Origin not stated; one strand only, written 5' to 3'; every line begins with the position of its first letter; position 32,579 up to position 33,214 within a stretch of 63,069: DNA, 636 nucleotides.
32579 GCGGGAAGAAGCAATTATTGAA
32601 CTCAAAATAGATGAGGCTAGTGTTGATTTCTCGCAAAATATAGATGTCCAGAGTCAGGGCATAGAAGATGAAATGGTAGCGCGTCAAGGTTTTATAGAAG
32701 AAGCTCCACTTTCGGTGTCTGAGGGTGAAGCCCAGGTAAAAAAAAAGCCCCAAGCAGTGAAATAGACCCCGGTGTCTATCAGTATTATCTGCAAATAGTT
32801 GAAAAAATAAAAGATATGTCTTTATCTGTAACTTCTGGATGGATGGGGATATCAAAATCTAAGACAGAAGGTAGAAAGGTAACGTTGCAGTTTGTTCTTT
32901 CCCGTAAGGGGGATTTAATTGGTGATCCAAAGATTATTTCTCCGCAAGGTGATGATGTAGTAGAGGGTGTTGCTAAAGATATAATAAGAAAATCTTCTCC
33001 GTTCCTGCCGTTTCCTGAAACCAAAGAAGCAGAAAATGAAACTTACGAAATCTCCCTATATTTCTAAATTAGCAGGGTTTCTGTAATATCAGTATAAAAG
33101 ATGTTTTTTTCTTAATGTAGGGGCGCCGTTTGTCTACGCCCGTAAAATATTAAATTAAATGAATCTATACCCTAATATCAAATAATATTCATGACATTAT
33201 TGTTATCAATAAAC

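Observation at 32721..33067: Secretin may continue into a start-less TonB_C-like domain through an A9 tract containing the dnaX-type A_AAA_AAG -1 slippery site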

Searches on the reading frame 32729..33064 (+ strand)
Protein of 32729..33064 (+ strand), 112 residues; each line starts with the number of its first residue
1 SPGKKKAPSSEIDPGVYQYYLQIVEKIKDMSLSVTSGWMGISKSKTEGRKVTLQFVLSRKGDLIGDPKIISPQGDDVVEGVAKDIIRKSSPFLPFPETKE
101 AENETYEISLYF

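Call 4: search_protein_families(library=pfam, proteins=[window:32729-33064:+], max_evalue=1)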
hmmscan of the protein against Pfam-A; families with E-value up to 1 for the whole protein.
window:32729-33064:+ (112 aa): 3 families
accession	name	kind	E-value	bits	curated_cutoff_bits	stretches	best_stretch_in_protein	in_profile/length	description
PF03544.19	TonB_C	-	0.0014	19.5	24.6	1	50-112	17-77/79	Gram-negative bacterial TonB protein C-terminal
PF13103.11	TonB_2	-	0.0016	19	22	1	18-106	3-81/85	TonB C terminal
PF00027.35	cNMP_binding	-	0.098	13.1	27.5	1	34-71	23-58/89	Cyclic nucleotide-binding domain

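Call 21: find_homologous_proteins(query=A1, max_evalue=0.001)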
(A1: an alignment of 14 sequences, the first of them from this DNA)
Query A1 (14 sequences) (106 aa, profile of the alignment): 4 proteins with E <= 0.001 among 866 candidates.
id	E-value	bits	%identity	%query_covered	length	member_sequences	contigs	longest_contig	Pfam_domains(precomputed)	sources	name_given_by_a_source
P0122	2.1e-31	126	35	99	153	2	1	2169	PF03544.20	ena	-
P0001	9.1e-23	98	100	78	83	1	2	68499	-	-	-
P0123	6.4e-6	44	26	90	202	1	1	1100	-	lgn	-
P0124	9.7e-5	40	31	70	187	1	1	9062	PF03544.20,PF13103.12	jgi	-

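Call 29: search_protein_representatives(alignment_id=A2)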
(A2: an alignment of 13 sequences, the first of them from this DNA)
Query: 13 sequences, 102 profile positions. Proteins with E-value up to 0.001 (for the whole library): 1450; up to 1e-10: 40; up to 1e-30: 1. The best 150 are listed.
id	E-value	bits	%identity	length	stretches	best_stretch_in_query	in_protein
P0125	2.2e-40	152.9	-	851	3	9-100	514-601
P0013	8.0e-30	119.1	-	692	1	3-102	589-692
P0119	3.2e-28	113.9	-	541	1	4-102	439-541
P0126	1.1e-26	109.0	-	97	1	11-102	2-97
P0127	1.0e-24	102.7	-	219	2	5-101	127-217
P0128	1.0e-23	99.5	-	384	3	12-97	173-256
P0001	6.5e-23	96.9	-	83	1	32-102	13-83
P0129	6.2e-19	84.1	-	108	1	9-102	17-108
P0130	1.2e-17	79.9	-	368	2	13-102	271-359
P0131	1.5e-16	76.5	-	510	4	31-99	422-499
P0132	3.4e-16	75.3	-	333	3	3-96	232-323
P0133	1.1e-15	73.7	-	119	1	8-101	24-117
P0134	1.7e-15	73.0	-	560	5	7-86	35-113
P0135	1.9e-15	72.9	-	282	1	8-101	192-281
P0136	3.3e-15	72.1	-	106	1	7-101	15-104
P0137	4.8e-15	71.6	-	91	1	12-102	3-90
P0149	1.8e-11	60.1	-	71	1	44-102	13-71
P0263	5.5e-08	48.9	-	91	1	12-102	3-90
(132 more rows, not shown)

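Call 31: find_encoding_contigs(protein=P0149, flank=3500, max_places=4)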
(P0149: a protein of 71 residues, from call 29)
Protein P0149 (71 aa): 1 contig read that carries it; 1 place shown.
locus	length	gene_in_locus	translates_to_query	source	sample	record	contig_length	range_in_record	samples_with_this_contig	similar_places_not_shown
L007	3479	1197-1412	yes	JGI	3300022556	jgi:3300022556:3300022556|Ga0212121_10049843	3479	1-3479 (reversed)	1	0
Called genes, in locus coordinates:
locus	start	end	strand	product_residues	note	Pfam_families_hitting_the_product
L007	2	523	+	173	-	?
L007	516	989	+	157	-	-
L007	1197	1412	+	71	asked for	-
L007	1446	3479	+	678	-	?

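Call 36: find_related_loci(query=A4, collection=metagenome_contigs, flank=3500)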
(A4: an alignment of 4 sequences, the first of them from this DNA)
Query A4 (106 aa) in metagenome_contigs; peptide patterns used: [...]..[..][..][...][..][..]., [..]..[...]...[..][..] (x = any residue, [..] = any of these).
594 stretches matched a pattern; 7 encode a relative of the query (tblastn E <= 1e-3); 7 distinct loci.
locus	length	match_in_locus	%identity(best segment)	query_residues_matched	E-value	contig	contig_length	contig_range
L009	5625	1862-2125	36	13-106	1e-11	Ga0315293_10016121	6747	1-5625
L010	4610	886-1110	31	12-92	3e-8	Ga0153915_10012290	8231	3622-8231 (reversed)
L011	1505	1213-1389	33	47-106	6e-8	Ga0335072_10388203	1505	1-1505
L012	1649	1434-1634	31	40-106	1e-7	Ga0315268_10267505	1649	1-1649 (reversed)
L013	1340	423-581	42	38-92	2e-7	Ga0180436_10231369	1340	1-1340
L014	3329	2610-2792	34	45-106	4e-7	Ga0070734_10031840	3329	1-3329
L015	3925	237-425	35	45-106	2e-6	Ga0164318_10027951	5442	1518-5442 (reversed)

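Call 40: search_solved_structures(query=A2, max_evalue=1, show_alignments=1)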
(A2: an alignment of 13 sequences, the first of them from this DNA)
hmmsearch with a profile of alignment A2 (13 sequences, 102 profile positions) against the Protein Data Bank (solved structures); distinct sequences matched with E-value up to 1: 5.
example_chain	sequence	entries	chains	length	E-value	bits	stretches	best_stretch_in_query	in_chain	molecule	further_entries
4nez_A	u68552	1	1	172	0.026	17.8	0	25-83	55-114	Engineered protein OR276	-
2m2k_A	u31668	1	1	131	0.032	17.5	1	31-87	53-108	HasB protein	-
6sly_A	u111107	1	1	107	0.053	16.8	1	18-87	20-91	Protein TonB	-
5lw8_A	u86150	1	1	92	0.061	16.6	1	20-87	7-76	Protein TonB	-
2bo5_A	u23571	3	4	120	0.7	13.2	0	42-73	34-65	ATP SYNTHASE OLIGOMYCIN SENSITIVITY CONFERRAL PROTEIN | ATP synthase O subunit, mitochondrial | ATP SYNTHASE SUBUNIT O, MITOCHONDRIAL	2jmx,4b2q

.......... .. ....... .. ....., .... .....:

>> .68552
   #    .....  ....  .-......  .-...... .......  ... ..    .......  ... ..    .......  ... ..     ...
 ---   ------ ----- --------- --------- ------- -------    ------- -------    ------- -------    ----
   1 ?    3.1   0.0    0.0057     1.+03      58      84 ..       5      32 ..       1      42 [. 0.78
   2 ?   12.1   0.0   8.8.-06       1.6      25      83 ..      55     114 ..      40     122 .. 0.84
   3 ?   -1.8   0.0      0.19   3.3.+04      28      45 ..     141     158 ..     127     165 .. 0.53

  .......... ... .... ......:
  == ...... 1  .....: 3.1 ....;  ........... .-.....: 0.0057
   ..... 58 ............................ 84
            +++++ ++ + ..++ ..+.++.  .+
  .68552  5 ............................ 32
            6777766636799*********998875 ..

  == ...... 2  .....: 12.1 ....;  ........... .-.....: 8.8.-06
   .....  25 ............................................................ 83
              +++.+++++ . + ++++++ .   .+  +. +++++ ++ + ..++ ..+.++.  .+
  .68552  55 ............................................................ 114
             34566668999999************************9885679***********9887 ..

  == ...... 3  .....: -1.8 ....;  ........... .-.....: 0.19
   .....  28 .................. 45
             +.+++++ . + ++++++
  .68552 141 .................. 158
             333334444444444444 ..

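Call 42: search_protein_families(library=pfam, alignment_id=A1, max_evalue=0.01)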
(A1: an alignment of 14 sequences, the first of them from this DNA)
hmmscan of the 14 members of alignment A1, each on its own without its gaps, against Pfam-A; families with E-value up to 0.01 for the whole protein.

A. member 1, seq(106 aa): 2 families
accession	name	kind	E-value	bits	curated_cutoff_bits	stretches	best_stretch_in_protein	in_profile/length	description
PF03544.19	TonB_C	-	0.0012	19.7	24.6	1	44-106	17-77/79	Gram-negative bacterial TonB protein C-terminal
PF13103.11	TonB_2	-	0.0013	19.2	22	1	12-100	3-81/85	TonB C terminal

B. families by the number of members that match (of 14 scanned): 2 families
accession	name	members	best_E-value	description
PF13103.11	TonB_2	14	4.4e-08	TonB C terminal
PF03544.19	TonB_C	10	5e-08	Gram-negative bacterial TonB protein C-terminal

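Call 44: list_cluster_members(proteins=[P0002, P0001, P0004, P0126])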
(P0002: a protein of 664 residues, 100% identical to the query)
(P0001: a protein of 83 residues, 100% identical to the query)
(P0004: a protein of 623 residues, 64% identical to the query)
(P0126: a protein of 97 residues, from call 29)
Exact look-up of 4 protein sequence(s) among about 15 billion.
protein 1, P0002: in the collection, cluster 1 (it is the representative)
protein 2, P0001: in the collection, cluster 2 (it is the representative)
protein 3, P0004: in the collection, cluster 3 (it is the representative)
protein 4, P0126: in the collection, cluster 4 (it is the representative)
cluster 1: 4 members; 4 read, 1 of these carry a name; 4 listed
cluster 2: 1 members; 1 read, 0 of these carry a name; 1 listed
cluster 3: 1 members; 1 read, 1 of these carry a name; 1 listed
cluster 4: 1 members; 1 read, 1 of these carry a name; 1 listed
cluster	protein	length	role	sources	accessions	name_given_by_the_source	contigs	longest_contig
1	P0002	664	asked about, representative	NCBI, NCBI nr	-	-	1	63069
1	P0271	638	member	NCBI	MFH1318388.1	MAG: secretin N-terminal domain-containing protein [Candidatus Omnitrophota bacterium]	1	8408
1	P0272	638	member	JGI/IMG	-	-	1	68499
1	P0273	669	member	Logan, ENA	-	-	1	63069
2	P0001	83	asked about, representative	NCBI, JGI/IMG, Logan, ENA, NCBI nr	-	-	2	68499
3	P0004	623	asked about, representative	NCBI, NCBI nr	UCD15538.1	MAG: type II secretion system protein GspD [Candidatus Omnitrophota bacterium]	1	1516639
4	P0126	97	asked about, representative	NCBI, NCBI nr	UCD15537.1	MAG: TonB C-terminal domain-containing protein [Candidatus Omnitrophota bacterium]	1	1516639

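Call 46: find_encoding_contigs(protein=P0272, flank=3000, max_places=4)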
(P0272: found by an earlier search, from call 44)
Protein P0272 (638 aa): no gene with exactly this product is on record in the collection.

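Call 47: predict_structure(alignment_id=A2)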
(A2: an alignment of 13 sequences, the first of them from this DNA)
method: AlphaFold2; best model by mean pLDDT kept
length: 106 residues; sequences in the alignment: 13
mean_pLDDT: 84.9   pTM: 0.75
mean pLDDT of the five models: 84.9, 84.5, 84.6, 84.0, 83.0
residues with pLDDT >= 90: 61; 70-90: 28; 50-70: 14; < 50: 3
segments of 3 or more residues with pLDDT < 50: 1-3
pLDDT, mean of each block of 10 residues (from residue 1): 59 92 85 62 89 96 84 92 94 92 90
secondary structure, 60 per line:
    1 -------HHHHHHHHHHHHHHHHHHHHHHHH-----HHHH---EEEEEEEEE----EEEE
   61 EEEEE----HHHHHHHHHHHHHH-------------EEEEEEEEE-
elements in order: H8-31 H37-40 E44-52 E57-65 H70-83 E97-105

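Call 51: fold_search(model_id=the predicted structure, library=pdb)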
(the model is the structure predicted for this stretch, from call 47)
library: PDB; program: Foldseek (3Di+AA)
matches with E <= 10: 186; with E <= 0.001: 1
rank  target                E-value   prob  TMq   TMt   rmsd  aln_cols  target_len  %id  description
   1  6sly_MODEL_1_A        5.1e-04  1.00  0.64  0.64   5.6       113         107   18  NMR solution structure of Helicobacter pylori TonB-CTD (residues 179-285) (released 2020-03-25)
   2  5lw8_MODEL_1_A        3.3e-03  1.00  0.57  0.64   3.6        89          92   16  NMR solution structure of Helicobacter pylori TonB-CTD (residues 194-285) (released 2016-10-19)
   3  4g7x_B                6.9e-03  0.96  0.44  0.45   6.7       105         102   10  Crystal structure of a complex between the CTXphi pIII N-terminal domain and the Vibrio cholerae TolA C-terminal domai (released 2012-08-29)
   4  2x9a_B                9.7e-03  1.00  0.58  0.66   3.4        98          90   19  crystal structure of g3p from phage IF1 in complex with its coreceptor, the C-terminal domain of TolA (released 2010-12-01)
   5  7zc8_B                1.3e-02  0.98  0.43  0.51   3.7        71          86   15  Crystal structure of the C-terminal domain of FusB, a TonB homologue (released 2022-08-17)
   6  7zc8_A                2.0e-02  0.87  0.39  0.44   3.8        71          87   20  Crystal structure of the C-terminal domain of FusB, a TonB homologue (released 2022-08-17)
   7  3qdp                  2.8e-02  0.96  0.45  0.52   4.7        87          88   20  Structural characterization of the interaction of colicin A, colicin N, and TolB with TolAIII translocon (released 2012-01-25)
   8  9dc4_T                3.0e-02  1.00  0.50  0.61   2.1        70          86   16  Transferrin Binding Protein A in complex with transferrin binding protein B, transferrin and globular domain of TonB (released 2026-03-04)
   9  2m2k_MODEL_1_A        3.4e-02  0.97  0.58  0.49   4.6       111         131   14  The structure of HasB CTD (released 2013-04-10)
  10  6s3w_MODEL_1_A        4.8e-02  0.96  0.59  0.52   4.8       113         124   12  Solution NMR Structure of TolAIII Bound to a Peptide Derived from the N-terminus of TolB (released 2020-03-25)
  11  3qdr_A                5.5e-02  0.91  0.46  0.50   4.8        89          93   19  Structural characterization of the interaction of colicin A, colicin N, and TolB with the TolAIII translocon (released 2012-01-25)
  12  6i97_D                5.8e-02  0.99  0.51  0.59   2.8        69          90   12  Structure of the ferrioxamine B transporter FoxA from Pseudomonas aeruginosa in complex with ferrioxamine B and a C-te (released 2019-08-28)
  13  6fip_MODEL_1_A        6.7e-02  0.98  0.51  0.54   3.2        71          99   11  Solution NMR structure of Pseudomonas aeruginosa TonB CTD (released 2018-08-29)
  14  6fw4_MODEL_1_A        7.1e-02  0.89  0.52  0.54   4.6       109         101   13  Protein-protein interactions and conformational changes : Importance of the hydrophobic cavity of TolA C-termi (released 2019-03-20)
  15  9ddz                  1.1e-01  0.99  0.52  0.64   2.1        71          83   18  Crystal Structure of Neisseria meningitidis TonB C-terminus domain (globular domain) (released 2026-03-04)
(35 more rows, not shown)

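Call 70: find_encoding_contigs(protein=P0137, flank=2500, max_places=3)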
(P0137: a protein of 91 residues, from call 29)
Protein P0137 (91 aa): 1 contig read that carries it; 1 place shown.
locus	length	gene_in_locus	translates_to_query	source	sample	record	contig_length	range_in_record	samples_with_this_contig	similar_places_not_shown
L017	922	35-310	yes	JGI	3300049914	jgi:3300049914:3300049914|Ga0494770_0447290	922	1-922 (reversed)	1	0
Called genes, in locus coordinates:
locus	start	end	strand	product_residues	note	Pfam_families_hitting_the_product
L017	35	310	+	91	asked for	PF03544:TonB_C (weak)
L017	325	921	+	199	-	?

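Call 71: find_encoding_contigs(protein=P0263, flank=2500, max_places=3)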
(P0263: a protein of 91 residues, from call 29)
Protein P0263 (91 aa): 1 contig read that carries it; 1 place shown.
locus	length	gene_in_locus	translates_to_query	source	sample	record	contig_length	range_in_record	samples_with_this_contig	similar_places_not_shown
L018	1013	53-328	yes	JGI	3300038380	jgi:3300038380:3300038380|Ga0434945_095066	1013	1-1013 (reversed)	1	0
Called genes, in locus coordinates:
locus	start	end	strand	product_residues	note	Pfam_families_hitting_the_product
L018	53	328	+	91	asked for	-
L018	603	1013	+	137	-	?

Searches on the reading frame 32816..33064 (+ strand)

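Call 4: search_protein_families(library=pfam, proteins=[window:32816-33064:+], max_evalue=1)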
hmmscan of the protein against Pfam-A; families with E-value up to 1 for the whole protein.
window:32816-33064:+ (83 aa): 3 families
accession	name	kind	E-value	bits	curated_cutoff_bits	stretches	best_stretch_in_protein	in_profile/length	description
PF03544.19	TonB_C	-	0.00061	20.6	24.6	1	21-83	17-77/79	Gram-negative bacterial TonB protein C-terminal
PF13103.11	TonB_2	-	0.0094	16.5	22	1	15-77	21-81/85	TonB C terminal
PF00027.35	cNMP_binding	-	0.067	13.6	27.5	1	5-42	23-58/89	Cyclic nucleotide-binding domain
